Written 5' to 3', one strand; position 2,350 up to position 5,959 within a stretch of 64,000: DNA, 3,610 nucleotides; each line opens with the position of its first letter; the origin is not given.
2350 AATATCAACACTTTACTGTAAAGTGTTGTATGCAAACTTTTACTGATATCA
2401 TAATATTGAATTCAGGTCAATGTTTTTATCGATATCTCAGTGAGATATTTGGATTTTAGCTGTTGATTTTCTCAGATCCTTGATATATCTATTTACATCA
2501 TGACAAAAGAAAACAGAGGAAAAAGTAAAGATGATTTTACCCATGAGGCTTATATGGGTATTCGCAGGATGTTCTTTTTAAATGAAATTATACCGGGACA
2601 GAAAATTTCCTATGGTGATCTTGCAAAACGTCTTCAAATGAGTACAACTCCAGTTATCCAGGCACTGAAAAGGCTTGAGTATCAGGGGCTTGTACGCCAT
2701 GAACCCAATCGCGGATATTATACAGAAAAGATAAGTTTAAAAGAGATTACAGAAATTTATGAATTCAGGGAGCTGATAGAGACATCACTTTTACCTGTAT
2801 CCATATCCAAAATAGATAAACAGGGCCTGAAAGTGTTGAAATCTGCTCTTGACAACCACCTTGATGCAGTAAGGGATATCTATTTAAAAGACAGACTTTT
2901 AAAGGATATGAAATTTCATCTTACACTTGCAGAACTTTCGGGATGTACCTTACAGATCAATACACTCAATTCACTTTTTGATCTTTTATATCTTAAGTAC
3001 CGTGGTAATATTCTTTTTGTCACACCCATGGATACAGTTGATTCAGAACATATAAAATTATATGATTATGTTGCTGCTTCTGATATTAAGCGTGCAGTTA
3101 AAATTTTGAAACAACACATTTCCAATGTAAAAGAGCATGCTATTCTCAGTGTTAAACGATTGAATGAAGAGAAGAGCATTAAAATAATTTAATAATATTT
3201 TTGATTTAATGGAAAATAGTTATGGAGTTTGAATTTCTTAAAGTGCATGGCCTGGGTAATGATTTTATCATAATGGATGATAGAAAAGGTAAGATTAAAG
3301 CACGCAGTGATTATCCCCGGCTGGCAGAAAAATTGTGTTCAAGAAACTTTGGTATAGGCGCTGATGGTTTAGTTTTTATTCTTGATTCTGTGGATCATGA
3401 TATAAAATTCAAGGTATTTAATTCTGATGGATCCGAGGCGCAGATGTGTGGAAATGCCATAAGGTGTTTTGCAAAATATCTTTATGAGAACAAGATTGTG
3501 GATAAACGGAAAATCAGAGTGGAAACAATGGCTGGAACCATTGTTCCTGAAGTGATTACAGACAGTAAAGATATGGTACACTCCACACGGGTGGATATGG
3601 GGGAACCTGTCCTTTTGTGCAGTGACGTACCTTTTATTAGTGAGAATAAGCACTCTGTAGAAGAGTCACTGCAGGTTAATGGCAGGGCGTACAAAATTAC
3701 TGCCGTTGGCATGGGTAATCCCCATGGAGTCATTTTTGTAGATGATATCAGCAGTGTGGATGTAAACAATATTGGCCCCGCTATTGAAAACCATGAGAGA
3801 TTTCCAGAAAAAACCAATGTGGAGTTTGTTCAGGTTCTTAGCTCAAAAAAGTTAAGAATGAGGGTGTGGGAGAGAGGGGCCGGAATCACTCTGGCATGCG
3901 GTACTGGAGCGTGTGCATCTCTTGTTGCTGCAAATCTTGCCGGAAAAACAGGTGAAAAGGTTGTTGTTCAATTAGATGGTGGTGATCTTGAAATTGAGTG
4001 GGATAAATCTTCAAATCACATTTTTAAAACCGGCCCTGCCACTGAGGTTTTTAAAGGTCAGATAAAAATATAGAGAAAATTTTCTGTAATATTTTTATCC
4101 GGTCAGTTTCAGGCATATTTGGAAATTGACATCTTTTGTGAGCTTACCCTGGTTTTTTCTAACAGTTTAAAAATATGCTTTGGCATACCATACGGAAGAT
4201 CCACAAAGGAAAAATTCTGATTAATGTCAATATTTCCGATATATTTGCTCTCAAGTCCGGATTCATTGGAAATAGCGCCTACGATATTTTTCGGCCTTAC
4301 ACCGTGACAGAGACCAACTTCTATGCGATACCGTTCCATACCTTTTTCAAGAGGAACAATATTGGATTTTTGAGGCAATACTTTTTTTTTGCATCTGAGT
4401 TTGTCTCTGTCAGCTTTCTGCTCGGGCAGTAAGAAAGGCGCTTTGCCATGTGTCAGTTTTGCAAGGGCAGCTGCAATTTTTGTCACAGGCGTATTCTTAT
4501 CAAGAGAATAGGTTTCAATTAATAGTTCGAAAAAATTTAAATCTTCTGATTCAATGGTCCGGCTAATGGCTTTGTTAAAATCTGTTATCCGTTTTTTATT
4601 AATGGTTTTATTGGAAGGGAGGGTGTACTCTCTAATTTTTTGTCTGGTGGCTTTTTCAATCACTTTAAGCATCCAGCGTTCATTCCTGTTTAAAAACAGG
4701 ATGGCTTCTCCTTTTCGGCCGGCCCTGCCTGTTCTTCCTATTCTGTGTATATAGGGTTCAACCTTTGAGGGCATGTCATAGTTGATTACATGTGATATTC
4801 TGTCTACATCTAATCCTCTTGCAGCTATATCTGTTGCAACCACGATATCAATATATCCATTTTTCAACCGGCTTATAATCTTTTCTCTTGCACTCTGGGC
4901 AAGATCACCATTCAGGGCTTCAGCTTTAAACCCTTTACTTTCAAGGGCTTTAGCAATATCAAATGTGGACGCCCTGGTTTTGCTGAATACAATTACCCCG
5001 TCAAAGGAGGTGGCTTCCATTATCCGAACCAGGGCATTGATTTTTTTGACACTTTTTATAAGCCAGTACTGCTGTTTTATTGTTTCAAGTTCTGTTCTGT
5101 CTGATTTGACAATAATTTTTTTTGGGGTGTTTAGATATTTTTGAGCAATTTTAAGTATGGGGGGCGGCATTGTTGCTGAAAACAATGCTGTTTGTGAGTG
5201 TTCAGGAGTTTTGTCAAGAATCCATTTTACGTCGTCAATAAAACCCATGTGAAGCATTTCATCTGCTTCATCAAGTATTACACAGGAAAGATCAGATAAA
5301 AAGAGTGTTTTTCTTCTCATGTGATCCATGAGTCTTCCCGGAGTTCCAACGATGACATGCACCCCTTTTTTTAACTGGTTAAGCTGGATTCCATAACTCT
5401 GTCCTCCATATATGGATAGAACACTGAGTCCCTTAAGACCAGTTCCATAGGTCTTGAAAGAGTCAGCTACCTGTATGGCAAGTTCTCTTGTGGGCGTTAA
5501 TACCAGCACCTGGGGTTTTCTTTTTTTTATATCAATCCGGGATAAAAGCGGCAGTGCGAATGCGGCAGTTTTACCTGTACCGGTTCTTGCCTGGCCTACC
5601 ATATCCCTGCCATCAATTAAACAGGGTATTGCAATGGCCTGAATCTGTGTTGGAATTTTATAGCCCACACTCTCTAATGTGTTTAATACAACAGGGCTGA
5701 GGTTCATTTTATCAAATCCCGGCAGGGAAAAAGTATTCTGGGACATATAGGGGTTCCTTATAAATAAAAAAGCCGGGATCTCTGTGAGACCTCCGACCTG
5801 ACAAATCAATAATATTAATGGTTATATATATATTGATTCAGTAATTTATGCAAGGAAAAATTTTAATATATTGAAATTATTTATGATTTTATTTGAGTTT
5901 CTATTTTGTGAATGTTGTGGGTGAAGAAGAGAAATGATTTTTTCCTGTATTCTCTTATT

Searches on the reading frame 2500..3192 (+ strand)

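Call 66: search_protein_families(library=pfam, proteins=[window:2500-3192:+], max_evalue=0.00001)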
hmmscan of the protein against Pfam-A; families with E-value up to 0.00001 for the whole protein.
window:2500-3192:+ (230 aa): 3 families
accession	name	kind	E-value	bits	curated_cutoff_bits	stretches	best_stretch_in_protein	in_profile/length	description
PF07729.17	FCD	-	1.7e-15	58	24.3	1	85-208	1-124/125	FCD domain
PF00392.27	GntR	-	2.3e-08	34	27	1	16-74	4-63/64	Bacterial regulatory proteins, gntR family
PF01325.25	Fe_dep_repress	-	9.7e-06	26.1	26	0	33-72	20-59/60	Iron dependent repressor, N-terminal DNA binding domain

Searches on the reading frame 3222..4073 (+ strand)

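Call 66: search_protein_families(library=pfam, proteins=[window:3222-4073:+], max_evalue=0.00001)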
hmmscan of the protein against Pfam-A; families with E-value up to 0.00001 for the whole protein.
window:3222-4073:+ (283 aa): 2 families
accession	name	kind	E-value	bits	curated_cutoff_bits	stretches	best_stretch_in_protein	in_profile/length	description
PF01678.24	DAP_epimerase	-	7.8e-72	239.5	34.7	2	161-274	2-119/121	Diaminopimelate epimerase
PF02567.21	PhzC-PhzF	-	5.4e-06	26.5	27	1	51-232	41-223/281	Phenazine biosynthesis-like protein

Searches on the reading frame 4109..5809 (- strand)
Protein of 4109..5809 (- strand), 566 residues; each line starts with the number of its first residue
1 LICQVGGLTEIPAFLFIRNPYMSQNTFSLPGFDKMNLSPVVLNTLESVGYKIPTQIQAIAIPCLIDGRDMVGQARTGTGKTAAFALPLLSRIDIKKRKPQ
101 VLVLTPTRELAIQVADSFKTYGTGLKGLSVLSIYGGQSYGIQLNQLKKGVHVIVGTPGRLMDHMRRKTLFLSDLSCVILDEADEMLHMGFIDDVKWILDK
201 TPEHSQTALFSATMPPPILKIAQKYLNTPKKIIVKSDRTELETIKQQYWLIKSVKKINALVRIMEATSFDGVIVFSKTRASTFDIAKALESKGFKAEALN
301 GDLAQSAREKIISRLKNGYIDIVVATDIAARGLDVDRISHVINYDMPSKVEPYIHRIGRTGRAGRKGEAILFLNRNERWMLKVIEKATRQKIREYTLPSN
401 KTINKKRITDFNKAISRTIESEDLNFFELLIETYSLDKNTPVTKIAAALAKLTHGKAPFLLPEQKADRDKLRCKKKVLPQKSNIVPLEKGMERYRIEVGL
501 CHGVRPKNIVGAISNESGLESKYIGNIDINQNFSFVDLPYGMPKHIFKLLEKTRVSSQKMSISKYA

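Call 32: search_protein_families(library=pfam, proteins=[window:4109-5809:-], max_evalue=0.00001)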
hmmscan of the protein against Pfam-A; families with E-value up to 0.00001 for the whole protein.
window:4109-5809:- (566 aa): 5 families
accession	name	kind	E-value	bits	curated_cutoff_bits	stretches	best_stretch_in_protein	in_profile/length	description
PF00270.35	DEAD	-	3.6e-53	180.2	26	1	54-217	1-163/167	DEAD/DEAH box helicase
PF00271.37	Helicase_C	-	3.8e-31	108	23.5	1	256-364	2-110/110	Helicase conserved C-terminal domain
PF03880.21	DbpA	-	5.4e-22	78.1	25.6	1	493-563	1-71/72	DbpA RNA binding domain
PF25399.1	DeaD_dimer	-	6.1e-18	65.1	23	1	398-463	1-66/67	RNA helicase DeaD dimerization domain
PF04851.21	ResIII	-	1.4e-06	28.7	22.5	1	73-185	29-137/164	Type III restriction enzyme, res subunit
